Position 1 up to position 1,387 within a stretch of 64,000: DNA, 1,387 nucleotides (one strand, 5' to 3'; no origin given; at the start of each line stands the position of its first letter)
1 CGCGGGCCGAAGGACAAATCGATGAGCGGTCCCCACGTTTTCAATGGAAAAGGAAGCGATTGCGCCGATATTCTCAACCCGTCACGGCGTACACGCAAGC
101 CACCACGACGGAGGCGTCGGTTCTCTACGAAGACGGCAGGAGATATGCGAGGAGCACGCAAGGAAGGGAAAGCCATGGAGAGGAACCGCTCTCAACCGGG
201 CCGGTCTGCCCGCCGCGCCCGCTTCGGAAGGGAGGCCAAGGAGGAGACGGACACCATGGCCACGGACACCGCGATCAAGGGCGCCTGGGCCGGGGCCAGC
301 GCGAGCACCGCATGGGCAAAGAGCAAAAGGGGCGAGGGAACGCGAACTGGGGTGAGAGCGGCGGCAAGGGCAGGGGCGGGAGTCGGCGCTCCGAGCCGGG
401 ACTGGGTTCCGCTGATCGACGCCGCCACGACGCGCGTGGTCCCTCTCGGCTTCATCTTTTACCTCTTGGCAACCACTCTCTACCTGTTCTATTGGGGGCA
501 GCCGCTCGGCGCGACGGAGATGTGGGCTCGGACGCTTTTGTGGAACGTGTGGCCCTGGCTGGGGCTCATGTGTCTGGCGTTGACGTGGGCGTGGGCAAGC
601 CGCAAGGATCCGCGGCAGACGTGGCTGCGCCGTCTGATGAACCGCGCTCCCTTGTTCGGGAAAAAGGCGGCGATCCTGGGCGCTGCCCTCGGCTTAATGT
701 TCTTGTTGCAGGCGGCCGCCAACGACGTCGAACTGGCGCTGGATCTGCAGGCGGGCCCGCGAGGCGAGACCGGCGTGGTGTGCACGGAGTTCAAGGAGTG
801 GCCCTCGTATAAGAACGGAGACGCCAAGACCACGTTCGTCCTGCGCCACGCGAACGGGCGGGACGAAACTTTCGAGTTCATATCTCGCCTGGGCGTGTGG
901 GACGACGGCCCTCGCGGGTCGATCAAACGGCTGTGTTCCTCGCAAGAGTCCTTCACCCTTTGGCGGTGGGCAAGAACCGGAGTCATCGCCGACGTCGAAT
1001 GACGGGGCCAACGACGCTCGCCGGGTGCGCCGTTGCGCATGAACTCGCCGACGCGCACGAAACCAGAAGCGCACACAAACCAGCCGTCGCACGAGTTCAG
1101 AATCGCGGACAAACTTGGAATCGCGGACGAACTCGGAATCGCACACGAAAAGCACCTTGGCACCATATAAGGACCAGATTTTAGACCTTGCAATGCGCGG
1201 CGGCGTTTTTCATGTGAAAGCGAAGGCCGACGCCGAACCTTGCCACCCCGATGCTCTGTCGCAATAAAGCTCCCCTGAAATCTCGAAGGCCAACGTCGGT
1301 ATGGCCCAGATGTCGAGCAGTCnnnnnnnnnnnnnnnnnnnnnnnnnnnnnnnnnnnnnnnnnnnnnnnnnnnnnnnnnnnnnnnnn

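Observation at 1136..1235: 100-bp direct repeats (97% identical) bracketing the three-gene module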

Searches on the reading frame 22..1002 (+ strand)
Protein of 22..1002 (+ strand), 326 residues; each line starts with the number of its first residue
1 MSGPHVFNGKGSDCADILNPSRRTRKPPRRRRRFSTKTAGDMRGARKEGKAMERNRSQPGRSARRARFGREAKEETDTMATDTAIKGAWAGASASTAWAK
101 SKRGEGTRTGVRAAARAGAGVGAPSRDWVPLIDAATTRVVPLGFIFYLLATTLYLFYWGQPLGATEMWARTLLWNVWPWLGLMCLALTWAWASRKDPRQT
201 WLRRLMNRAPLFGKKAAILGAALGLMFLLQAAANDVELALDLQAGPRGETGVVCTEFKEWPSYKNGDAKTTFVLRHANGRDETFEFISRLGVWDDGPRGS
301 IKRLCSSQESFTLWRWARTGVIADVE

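Call 8: search_protein_families(library=pfam, proteins=[window:22-1002:+], max_evalue=0.01)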
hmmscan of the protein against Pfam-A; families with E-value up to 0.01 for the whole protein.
window:22-1002:+ (326 aa): 0 families

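Call 12: find_encoding_contigs(protein=window:22-1002:+, flank=10000, max_places=10)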
Protein window:22-1002:+ (326 aa): no gene with exactly this product is on record in the collection.

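Call 48: search_protein_families(library=pfam, proteins=[window:22-1002:+], max_evalue=0.01)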
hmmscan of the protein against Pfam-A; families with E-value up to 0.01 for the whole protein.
window:22-1002:+ (326 aa): 0 families

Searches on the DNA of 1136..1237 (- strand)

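Call 63: build_rna_model(alignment_id=A3, structure=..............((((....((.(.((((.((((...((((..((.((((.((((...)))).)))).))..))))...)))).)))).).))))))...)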
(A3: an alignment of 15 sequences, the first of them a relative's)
Model R1 built from alignment A3 (15 sequences, 102 columns); structure: as given.
model positions 102; base pairs 29; branch points 0; effective number of sequences 0.99; information 0.591 bits per position. Calibrated on 0.2 Mb of random sequence (short: E-values are rough).
structure used (alignment columns):
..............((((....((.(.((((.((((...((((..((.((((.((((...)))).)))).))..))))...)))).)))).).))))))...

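Call 64: search_with_rna_model(model_id=R1, sources=[window, L004, L006, L007, L008, L005, L027, L028, L029, L030, L031, L035, L036, L040, L041, L010, L014, L015, L019, L020, L025, L026], max_evalue=1)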
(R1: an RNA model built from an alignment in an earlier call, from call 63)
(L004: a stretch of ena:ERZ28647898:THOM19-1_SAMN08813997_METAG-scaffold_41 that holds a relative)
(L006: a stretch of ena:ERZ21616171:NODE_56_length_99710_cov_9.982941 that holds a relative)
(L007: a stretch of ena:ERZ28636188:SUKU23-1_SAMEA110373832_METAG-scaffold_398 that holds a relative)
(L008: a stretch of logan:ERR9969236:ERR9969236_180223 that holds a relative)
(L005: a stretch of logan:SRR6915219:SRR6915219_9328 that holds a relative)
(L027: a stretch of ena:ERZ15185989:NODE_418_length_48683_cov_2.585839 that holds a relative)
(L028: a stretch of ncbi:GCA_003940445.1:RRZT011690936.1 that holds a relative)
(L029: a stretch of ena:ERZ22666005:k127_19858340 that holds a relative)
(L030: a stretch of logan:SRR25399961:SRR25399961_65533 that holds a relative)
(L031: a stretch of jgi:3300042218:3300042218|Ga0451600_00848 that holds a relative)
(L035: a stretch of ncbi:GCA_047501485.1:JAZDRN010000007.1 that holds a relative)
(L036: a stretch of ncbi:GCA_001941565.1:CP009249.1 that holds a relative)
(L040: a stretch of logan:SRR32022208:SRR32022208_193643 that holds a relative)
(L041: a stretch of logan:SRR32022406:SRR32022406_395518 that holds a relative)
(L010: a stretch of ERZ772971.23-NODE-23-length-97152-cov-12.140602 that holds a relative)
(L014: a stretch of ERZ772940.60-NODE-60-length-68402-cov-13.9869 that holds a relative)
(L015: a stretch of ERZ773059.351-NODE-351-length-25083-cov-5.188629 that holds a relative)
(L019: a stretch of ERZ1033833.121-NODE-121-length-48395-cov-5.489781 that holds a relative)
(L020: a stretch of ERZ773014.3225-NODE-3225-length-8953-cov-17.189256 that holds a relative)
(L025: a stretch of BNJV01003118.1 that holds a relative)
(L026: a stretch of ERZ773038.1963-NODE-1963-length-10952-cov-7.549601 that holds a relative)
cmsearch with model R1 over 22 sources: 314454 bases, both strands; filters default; matches with E-value up to 1: 22.
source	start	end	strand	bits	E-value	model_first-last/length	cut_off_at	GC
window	4349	4450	-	123.9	7.7e-31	1-102/102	no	0.55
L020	3246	3347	-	123.4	9.9e-31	1-102/102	no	0.52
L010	4520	4621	+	122.8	1.5e-30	1-102/102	no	0.54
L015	3618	3719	-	119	1.6e-29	1-102/102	no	0.54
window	1136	1237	-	118.3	2.6e-29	1-102/102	no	0.52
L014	12692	12793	+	118.3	2.6e-29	1-102/102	no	0.52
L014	9479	9580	+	117.4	4.3e-29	1-102/102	no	0.53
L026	7586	7687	-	117.1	5.3e-29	1-102/102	no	0.52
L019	8035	8136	+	114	3.8e-28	1-102/102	no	0.51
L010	1307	1408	+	113.6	5e-28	1-102/102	no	0.54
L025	2150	2250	-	106.4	4.4e-26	1-102/102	no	0.52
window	4334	4434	+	35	1.4e-06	1-102/102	no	0.5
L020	3254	3324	+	34.2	2.4e-06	24-94/102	no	0.48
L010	4538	4631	-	31.8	1.1e-05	1-102/102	no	0.51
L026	7576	7670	+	28.1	0.00011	1-102/102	no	0.52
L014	9495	9595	-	28.1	0.00011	1-102/102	no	0.5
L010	1323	1423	-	25.6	0.00055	1-102/102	no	0.5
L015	3608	3701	+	25.5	0.00058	1-102/102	no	0.49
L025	2140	2233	+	24.3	0.0013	1-102/102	no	0.5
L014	12714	12787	-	24.2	0.0013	22-95/102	no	0.49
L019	8052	8146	-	17.8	0.075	1-102/102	no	0.46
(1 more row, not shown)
